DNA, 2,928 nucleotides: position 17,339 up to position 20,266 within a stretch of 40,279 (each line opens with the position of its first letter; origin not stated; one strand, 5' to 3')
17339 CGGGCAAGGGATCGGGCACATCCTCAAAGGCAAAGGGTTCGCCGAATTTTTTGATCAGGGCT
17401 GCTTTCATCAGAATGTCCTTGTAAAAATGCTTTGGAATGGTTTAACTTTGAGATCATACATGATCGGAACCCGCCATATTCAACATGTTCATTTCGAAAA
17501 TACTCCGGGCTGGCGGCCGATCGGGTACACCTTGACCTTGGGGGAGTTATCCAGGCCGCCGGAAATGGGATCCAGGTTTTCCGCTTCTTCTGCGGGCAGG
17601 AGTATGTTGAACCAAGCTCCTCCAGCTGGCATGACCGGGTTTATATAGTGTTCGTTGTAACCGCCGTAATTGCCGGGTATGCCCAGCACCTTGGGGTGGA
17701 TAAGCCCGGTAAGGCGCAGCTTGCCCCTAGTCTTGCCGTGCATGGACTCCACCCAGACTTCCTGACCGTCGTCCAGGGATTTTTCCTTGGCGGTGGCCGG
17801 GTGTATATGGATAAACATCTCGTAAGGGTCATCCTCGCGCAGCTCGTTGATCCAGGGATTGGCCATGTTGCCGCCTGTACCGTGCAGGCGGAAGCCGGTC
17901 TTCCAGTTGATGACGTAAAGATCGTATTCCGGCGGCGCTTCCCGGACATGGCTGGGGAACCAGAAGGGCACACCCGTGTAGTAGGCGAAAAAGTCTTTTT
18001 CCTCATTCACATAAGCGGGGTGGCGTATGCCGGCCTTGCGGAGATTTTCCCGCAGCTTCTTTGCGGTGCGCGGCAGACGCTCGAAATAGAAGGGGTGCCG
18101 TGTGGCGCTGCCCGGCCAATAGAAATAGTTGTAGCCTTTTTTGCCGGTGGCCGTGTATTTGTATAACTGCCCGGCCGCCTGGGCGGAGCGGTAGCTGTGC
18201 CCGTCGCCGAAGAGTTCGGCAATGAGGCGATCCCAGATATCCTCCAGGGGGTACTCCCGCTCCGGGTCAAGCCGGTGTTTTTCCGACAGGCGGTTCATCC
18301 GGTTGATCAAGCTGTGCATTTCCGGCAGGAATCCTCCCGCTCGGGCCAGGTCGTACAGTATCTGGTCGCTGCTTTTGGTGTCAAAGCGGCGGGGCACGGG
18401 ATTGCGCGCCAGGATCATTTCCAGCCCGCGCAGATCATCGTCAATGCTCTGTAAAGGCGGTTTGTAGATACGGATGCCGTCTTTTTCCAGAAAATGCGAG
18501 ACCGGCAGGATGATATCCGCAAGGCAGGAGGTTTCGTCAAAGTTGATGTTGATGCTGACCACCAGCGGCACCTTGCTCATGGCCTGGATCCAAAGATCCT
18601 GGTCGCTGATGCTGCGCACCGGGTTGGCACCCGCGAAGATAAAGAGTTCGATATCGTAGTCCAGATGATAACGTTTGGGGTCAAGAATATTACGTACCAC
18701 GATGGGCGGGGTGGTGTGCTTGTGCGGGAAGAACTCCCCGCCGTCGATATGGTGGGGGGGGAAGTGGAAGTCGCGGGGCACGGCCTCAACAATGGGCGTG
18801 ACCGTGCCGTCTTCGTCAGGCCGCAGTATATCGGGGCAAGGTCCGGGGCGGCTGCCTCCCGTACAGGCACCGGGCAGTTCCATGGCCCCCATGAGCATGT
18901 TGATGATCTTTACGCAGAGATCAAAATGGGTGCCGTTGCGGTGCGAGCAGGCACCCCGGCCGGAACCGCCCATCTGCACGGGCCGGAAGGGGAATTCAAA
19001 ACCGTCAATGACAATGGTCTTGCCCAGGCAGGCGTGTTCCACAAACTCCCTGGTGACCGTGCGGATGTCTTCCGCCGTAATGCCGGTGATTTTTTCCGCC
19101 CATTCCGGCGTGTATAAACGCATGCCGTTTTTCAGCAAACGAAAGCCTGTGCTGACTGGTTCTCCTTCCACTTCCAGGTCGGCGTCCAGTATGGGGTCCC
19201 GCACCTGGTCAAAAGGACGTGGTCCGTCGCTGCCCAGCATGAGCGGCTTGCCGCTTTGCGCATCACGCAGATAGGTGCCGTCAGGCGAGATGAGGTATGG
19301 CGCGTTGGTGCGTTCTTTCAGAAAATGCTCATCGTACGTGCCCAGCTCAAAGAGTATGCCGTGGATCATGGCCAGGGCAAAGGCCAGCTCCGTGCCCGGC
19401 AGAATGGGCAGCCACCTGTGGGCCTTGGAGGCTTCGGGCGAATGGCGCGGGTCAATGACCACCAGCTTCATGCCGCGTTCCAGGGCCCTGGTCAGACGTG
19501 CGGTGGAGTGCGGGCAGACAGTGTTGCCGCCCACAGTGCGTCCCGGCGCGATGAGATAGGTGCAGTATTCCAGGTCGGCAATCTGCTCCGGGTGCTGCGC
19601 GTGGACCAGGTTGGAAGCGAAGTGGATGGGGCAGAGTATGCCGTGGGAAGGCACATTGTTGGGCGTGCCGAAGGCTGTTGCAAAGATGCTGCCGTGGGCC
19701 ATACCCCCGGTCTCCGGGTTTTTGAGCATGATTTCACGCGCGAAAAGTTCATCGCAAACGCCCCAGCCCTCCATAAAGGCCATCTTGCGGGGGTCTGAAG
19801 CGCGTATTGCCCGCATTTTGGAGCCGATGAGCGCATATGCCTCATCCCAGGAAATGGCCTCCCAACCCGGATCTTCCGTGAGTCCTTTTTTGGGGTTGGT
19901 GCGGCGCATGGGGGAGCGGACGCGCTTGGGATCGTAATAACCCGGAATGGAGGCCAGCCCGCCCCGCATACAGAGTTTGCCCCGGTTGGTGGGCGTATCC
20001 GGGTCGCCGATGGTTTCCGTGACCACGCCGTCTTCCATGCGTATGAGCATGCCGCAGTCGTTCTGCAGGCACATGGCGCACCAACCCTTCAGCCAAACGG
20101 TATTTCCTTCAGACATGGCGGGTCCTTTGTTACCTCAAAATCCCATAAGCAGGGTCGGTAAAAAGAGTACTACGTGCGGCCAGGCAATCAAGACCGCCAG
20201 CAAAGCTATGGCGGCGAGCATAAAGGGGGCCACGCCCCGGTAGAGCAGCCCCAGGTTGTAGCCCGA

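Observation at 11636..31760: Sigma-54/AcoR-controlled 14-gene cluster with a gene combination I cannot map to a described pathway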

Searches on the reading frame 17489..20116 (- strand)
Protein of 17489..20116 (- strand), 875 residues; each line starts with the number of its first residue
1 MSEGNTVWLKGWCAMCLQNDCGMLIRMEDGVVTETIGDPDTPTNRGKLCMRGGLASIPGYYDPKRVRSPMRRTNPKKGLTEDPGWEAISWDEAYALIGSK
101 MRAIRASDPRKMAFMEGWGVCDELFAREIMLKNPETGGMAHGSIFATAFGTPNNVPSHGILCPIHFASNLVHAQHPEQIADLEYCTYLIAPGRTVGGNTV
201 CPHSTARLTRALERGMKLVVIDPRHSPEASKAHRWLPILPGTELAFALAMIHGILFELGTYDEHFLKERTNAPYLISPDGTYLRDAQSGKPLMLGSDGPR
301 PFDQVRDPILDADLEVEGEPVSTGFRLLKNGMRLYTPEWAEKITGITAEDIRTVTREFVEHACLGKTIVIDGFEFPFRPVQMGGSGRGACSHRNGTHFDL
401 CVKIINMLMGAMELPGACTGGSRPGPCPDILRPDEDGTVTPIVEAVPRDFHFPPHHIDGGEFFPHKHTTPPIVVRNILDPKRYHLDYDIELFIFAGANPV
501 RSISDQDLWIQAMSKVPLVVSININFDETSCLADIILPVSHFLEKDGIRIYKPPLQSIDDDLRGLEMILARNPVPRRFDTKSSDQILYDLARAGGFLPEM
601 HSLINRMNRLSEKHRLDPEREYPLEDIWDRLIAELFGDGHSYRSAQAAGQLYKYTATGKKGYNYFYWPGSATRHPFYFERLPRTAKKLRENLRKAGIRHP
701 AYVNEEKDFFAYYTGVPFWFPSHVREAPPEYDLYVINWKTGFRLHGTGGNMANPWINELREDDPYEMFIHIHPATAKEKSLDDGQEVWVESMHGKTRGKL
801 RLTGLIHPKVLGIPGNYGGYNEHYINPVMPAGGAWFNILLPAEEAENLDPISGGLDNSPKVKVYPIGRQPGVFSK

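Call 4: search_protein_families(library=pfam, proteins=[window:17489-20116:-])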
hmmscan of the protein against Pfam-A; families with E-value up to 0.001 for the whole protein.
window:17489-20116:- (875 aa): 3 families
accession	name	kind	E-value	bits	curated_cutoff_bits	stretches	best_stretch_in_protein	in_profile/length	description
PF00384.28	Molybdopterin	-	2e-18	67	24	1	65-548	1-319/353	Molybdopterin oxidoreductase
PF01568.27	Molydop_binding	-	1.7e-10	41.4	26.8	1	735-823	3-87/110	Molydopterin dinucleotide binding domain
PF04879.21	Molybdop_Fe4S4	-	3.7e-08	33.7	22.7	1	9-53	4-47/55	Molybdopterin oxidoreductase Fe4S4 domain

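Call 6: search_protein_families(library=ncbifam, proteins=[window:17489-20116:-])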
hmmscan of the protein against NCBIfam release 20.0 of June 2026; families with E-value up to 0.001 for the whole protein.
window:17489-20116:- (875 aa): 22 families
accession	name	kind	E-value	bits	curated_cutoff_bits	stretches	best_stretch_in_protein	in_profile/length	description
NF012032.0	PRK15488.1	equivalog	2.4e-61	207.7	694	3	4-269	39-280/759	thiosulfate reductase PhsA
NF041714.1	arsenate_red_ArrA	equivalog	2.1e-39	135.3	1600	2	5-257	47-284/848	arsenate respiratory reductase molybdopterin-containing subunit ArrA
TIGR01591.1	Fdh-alpha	equivalog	4e-35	121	666.25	2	13-271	3-239/672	formate dehydrogenase subunit alpha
NF041783.2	mnquin_red_QrcB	equivalog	6.3e-27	94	440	2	3-117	47-150/695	menaquinone reductase molybdopterin-binding-like subunit QrcB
TIGR03479.1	DMSO_red_II_alp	subfamily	3.2e-26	91.7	984.75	2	208-362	246-425/913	molybdopterin-dependent oxidoreductase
NF047855.1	AssmNtatRedNasC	equivalog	2.3e-25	89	1100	3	488-547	409-468/708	assimilatory nitrate reductase catalytic subunit NasC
TIGR02166.1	dmsA_ynfE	subfamily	5.9e-24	84.1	777.7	1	19-360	55-356/794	DMSO/selenate family reductase complex A subunit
TIGR01553.1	formate-DH-alph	equivalog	2.2e-19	68.8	814.2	2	207-367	242-401/1009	formate dehydrogenase-N subunit alpha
TIGR00509.1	bisC_fam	subfamily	3.1e-18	65.4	1017.55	2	63-271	42-260/772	molybdopterin guanine dinucleotide-containing S/N-oxide reductase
NF041513.1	formate_DH_Act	exception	1.1e-15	56.6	1400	2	208-279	234-304/1067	formate dehydrogenase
NF010055.0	PRK13532.1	equivalog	4.7e-15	54.9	904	1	5-114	39-146/830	nitrate reductase catalytic subunit NapA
TIGR01706.1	NAPA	equivalog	3.3e-12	45.6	930.55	1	5-103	39-134/830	periplasmic nitrate reductase subunit alpha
TIGR02164.1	torA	equivalog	1.4e-11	43.2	1465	1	488-593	466-563/824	trimethylamine-N-oxide reductase TorA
NF041884.1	selenate_YnfF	exception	1.6e-11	42.9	1650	1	31-266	72-295/798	selenate/tellurate reductase subunit YnfF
NF011682.0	PRK15102.1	equivalog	6.8e-11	41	909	1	488-552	470-534/829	trimethylamine-N-oxide reductase TorA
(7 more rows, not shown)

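Call 7: find_encoding_contigs(protein=window:17489-20116:-, flank=10000, max_places=6)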
Protein window:17489-20116:- (875 aa): no gene with exactly this product is on record in the collection.

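Call 8: find_homologous_proteins(query=window:17489-20116:-)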
Query window:17489-20116:- (875 aa): 1229 proteins with E <= 0.001 among 8000 candidates; the best 120 are listed.
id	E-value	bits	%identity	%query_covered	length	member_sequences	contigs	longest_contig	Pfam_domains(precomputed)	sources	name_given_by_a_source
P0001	0.0e+0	2103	100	100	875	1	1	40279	PF00384.28,PF01568.28,PF04879.22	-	-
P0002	0.0e+0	1662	78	99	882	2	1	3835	PF00384.28,PF01568.28,PF04879.22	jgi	-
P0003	0.0e+0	1549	74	99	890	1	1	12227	PF00384.28,PF01568.28,PF04879.22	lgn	-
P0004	0.0e+0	1529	71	98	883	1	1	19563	PF00384.28,PF01568.28,PF04879.22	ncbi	-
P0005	0.0e+0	1295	62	98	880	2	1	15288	PF00384.28,PF01568.28,PF04879.22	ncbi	-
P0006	0.0e+0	1268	62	98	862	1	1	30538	PF00384.28,PF01568.28,PF04879.22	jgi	-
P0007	0.0e+0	1267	61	98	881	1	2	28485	PF00384.28,PF01568.28,PF04879.22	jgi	jgi:anaerobic selenocysteine-containing dehydrogenase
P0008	0.0e+0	1266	61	98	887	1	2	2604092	PF00384.28,PF01568.28,PF04879.22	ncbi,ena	-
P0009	0.0e+0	1235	59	98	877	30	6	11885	PF00384.28,PF01568.28,PF04879.22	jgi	jgi:anaerobic selenocysteine-containing dehydrogenase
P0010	0.0e+0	1227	60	99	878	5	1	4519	PF00384.28,PF01568.28,PF04879.22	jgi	jgi:anaerobic selenocysteine-containing dehydrogenase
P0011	0.0e+0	1207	59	100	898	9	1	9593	PF00384.28,PF01568.28,PF04879.22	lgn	-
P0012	0.0e+0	1203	59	97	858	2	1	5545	PF00384.28,PF01568.28,PF04879.22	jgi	-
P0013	0.0e+0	1186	59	98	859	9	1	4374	PF00384.28,PF01568.28,PF04879.22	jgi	jgi:anaerobic selenocysteine-containing dehydrogenase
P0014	0.0e+0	1180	57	98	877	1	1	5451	PF00384.28,PF01568.28,PF04879.22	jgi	jgi:anaerobic selenocysteine-containing dehydrogenase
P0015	0.0e+0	1179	59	98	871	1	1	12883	PF00384.28,PF01568.28,PF04879.22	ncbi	ncbi:molybdopterin-dependent oxidoreductase [Thermodesulfobacteriota bacterium]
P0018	0.0e+0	1138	57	97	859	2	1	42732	PF00384.28,PF01568.28,PF04879.22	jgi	-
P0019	0.0e+0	1131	55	98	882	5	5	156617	PF00384.28,PF01568.28,PF04879.22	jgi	-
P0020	0.0e+0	1099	54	99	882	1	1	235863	PF00384.28,PF01568.28,PF04879.22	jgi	jgi:anaerobic selenocysteine-containing dehydrogenase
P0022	0.0e+0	1039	53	98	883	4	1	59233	PF00384.28,PF01568.28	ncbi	-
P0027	1.5e-289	981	50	98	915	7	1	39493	PF00384.28,PF01568.28,PF04879.22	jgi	-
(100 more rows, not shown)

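Call 9: search_solved_structures(query=window:17489-20116:-, max_evalue=0.00001)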
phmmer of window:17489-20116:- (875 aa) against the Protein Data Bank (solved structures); distinct sequences matched with E-value up to 0.00001: 46.
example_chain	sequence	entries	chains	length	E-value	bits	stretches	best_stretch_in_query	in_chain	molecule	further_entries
6cz7_A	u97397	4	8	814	2.3e-36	128.3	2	7-266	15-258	ArrA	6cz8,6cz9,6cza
2vpw_A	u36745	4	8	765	9.7e-28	99.8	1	16-267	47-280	THIOSULFATE REDUCTASE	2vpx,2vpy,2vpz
9t1s_L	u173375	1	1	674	2e-21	78.9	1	13-271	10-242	formate dehydrogenase (coenzyme F420)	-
9vap_A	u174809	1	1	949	3.6e-20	74.7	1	13-270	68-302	Formate dehydrogenase molybdopterin-binding subunit FdhA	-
2e7z_A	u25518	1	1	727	6.8e-19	70.5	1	25-267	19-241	Acetylene hydratase Ahy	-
7qv7_S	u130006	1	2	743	1.2e-17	66.4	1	12-267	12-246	Hydrogen dependent carbon dioxide reductase subunit FdhF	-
2jio_A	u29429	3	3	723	5.5e-17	64.2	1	7-255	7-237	PERIPLASMIC NITRATE REDUCTASE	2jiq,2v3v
5e7o_A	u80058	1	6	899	1.2e-16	63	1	207-286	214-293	DMSO reductase family type II enzyme, molybdopterin subunit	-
4ydd_A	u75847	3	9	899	1.3e-16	63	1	207-286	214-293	DMSO reductase family type II enzyme, molybdopterin subunit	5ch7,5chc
2jim_A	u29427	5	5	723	2.6e-16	61.9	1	7-255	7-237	PERIPLASMIC NITRATE REDUCTASE | PROTEIN (PERIPLASMIC NITRATE REDUCTASE)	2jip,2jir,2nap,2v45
7l5i_A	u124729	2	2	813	1.8e-13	52.5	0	61-272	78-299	Trimethylamine-N-oxide reductase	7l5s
7b04_B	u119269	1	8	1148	1.2e-11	46.6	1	154-280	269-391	Nitrite oxidoreductase subunit A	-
7bkb_D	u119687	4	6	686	2.1e-11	45.7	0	196-273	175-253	Formate dehydrogenase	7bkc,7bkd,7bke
1kqf_A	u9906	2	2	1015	1.4e-10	43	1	12-353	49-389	FORMATE DEHYDROGENASE, NITRATE-INDUCIBLE, MAJOR SUBUNIT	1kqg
7vw6_A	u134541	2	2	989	2.1e-10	42.4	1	12-268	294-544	Formate dehydrogenase | Tungsten-containing formate dehydrogenase alpha subunit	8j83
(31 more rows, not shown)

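Call 10: find_encoding_contigs(protein=P0008, flank=10000, max_places=2)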
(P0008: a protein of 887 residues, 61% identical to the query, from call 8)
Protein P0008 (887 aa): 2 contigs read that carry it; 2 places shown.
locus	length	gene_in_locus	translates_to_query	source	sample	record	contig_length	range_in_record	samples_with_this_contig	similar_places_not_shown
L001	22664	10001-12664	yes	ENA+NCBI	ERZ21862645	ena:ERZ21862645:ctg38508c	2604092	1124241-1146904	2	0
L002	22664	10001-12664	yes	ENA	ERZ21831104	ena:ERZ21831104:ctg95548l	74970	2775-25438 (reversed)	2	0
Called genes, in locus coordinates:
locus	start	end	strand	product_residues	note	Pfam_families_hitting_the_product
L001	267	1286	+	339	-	PF01663:Phosphodiest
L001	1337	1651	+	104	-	-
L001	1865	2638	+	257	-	PF04290:DctQ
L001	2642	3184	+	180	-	PF06808:DctM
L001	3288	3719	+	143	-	PF01797:Y1_Tnp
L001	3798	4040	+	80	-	-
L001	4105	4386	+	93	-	PF04077:DsrH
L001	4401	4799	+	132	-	PF02635:DsrE (weak)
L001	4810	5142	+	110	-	PF02635:DsrE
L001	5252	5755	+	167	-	PF14294:DUF4372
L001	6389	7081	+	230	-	PF00392:GntR, PF07729:FCD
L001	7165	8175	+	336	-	PF03480:DctP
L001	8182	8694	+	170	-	PF04290:DctQ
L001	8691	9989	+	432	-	PF06808:DctM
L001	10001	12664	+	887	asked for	PF04879:Molybdop_Fe4S4, PF00384:Molybdopterin, PF01568:Molydop_binding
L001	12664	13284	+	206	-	PF13237:Fer4_10 (weak), PF13247:Fer4_11, PF12838:Fer4_7, PF13187:Fer4_9 (weak), PF00037:Fer4, PF12797:Fer4_2, PF13237:Fer4_10, PF13247:Fer4_11, +4 more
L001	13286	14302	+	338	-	PF08240:ADH_N, PF00107:ADH_zinc_N, PF13602:ADH_zinc_N_2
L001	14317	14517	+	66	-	PF01361:Tautomerase, PF14552:Tautomerase_2 (weak)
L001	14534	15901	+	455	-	PF04389:Peptidase_M28 (weak), PF01546:Peptidase_M20, PF07687:M20_dimer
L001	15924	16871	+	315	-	PF12797:Fer4_2 (faint), PF13237:Fer4_10 (weak), PF14697:Fer4_21 (weak), PF12838:Fer4_7, PF13187:Fer4_9, PF13484:Fer4_16 (faint), PF00037:Fer4 (weak), PF12837:Fer4_6 (weak)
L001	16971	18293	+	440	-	PF01208:URO-D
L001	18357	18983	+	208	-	PF02607:B12-binding_2, PF02310:B12-binding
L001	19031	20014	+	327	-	PF00676:E1_dh, PF02775:TPP_enzyme_C (weak)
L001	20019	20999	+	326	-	PF02779:Transket_pyr, PF02780:Transketolase_C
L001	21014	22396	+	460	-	PF00364:Biotin_lipoyl, PF25984:BSH_YknX (faint), PF02817:E3_binding, PF00198:2-oxoacid_dh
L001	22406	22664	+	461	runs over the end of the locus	PF01134:GIDA (faint), PF01262:AlaDh_PNT_C (faint), PF02737:3HCDH_N (faint), PF03486:HI0933_like (faint), PF07992:Pyr_redox_2, PF12831:FAD_oxidored (weak), PF00070:Pyr_redox, PF02852:Pyr_redox_dim, +2 more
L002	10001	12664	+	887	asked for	PF04879:Molybdop_Fe4S4, PF00384:Molybdopterin, PF01568:Molydop_binding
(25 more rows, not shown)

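Call 11: find_encoding_contigs(protein=P0004, flank=10000, max_places=2)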
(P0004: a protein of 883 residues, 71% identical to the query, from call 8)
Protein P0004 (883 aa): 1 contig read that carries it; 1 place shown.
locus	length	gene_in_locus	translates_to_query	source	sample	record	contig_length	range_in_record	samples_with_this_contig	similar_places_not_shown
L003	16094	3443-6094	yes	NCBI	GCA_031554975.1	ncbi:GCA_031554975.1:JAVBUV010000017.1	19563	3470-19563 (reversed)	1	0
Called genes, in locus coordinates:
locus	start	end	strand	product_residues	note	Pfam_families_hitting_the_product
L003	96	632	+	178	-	PF09619:YscW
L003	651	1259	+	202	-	PF03352:Adenine_glyco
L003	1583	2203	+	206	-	-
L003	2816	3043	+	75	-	-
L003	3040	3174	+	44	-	-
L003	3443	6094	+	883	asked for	PF04879:Molybdop_Fe4S4, PF00384:Molybdopterin, PF01568:Molydop_binding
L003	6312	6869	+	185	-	PF13187:Fer4_9 (weak), PF13247:Fer4_11, PF13237:Fer4_10 (weak), PF12838:Fer4_7, PF00037:Fer4 (weak), PF12797:Fer4_2 (weak), PF13237:Fer4_10, PF13247:Fer4_11, +3 more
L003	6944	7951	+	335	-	-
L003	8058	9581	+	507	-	PF00496:SBP_bac_5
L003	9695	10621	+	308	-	PF19300:BPD_transp_1_N, PF00528:BPD_transp_1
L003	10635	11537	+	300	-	PF12911:OppC_N, PF00528:BPD_transp_1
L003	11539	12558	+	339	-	PF00005:ABC_tran, PF13304:AAA_21 (weak), PF08352:oligo_HPY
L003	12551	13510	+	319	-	PF00005:ABC_tran, PF08352:oligo_HPY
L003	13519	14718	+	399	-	PF01546:Peptidase_M20, PF07687:M20_dimer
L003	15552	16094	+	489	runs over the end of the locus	PF20695:UbiD_N, PF01977:UbiD, PF20696:UbiD_C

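Call 14: find_related_loci(query=A1, collection=genome_contigs, flank=10000)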
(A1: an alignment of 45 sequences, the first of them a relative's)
Query A1 (875 aa) in genome_contigs; peptide patterns used: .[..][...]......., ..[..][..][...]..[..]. (x = any residue, [..] = any of these).
600 stretches matched a pattern (row limit reached: there are more); 587 encode a relative of the query (tblastn E <= 1e-3); the best 80 are kept; 80 distinct loci.
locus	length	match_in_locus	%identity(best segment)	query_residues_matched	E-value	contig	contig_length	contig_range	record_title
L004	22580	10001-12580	52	8-863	0e+0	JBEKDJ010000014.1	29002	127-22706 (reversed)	MAG: Thermodesulfobacteriota bacterium isolate SPRUCE 180 SPRUCE_180_14, whole genome shotgun sequence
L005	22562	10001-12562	47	13-864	0e+0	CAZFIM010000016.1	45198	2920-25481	MAG TPA_asm: uncultured Dehalococcoidales bacterium isolate binchicken_co27_241 genome assembly, contig: NODE_1406_lengt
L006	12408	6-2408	48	63-863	0e+0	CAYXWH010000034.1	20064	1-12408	MAG TPA_asm: uncultured Dehalococcoidaceae bacterium isolate binchicken_co334_258 genome assembly, contig: NODE_4598_len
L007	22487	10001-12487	42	3-840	0e+0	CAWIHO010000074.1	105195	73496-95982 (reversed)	MAG: uncultured delta proteobacterium isolate MFD03726.bin.2.118 genome assembly, contig: contig_54162, whole genome sho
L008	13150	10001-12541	41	9-863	0e+0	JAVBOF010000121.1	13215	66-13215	MAG: Eubacteriales bacterium isolate EPI_MAG_00101 c_000011759336, whole genome shotgun sequence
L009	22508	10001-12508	42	13-864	0e+0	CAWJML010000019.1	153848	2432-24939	MAG: uncultured Chloroflexia bacterium isolate MFD02809.bin.2.225 genome assembly, contig: contig_86979, whole genome sh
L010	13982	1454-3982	41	9-863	0e+0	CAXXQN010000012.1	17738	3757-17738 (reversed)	MAG: Anaerovoracaceae bacterium isolate f78f2883-c260-4f33-9859-2a80832d1289 genome assembly, contig: contig_12, whole g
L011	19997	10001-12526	42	9-863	0e+0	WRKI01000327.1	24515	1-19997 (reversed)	MAG: Spirochaetes bacterium isolate Th196P1bin3 JGI24700J35501_10930797, whole genome shotgun sequence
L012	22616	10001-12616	37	2-868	2e-163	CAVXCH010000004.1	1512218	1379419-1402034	MAG: uncultured Chloroflexia bacterium isolate MFD01299.bin.1.127 genome assembly, contig: contig_13724, whole genome sh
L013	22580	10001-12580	40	8-864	0e+0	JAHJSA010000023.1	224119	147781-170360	MAG: Actinomycetota bacterium isolate OS_PC_MetaG.mb.176 OS_PC_MetaG.mb.176_k141_160696, whole genome shotgun sequence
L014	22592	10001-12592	34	4-870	1e-162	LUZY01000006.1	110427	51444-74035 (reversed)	MAG: Deferribacterales bacterium Deferri_01 _contig_281051, whole genome shotgun sequence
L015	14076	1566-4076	36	13-864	1e-160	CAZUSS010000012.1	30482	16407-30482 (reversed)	MAG TPA_asm: uncultured Syntrophomonadaceae bacterium isolate SRP192927_co8_259 genome assembly, contig: NODE_1112_lengt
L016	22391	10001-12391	36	8-814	3e-153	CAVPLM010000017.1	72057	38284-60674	MAG: uncultured Actinomycetes bacterium isolate MFD00032.bin.2.39 genome assembly, contig: contig_65406, whole genome sh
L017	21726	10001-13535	35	1-866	5e-138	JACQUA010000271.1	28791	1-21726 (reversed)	MAG: Chloroflexi bacterium isolate NC_groundwater_1425_Ag_S-0.65um_59_63 S_p65_S5_coassembly_k141_3435465, whole genome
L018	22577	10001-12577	34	4-864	3e-157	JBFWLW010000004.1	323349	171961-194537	MAG: Deferribacterales bacterium isolate CA_2019_NHSR_75 NODE_61_length_323349_cov_82.348878_NHSR, whole genome shotgun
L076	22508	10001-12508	29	8-871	3e-100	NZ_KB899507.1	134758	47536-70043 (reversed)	Aromatoleum toluclasticum ATCC 700605 strain MF63 F464DRAFT_scaffold00017.17, whole genome shotgun sequence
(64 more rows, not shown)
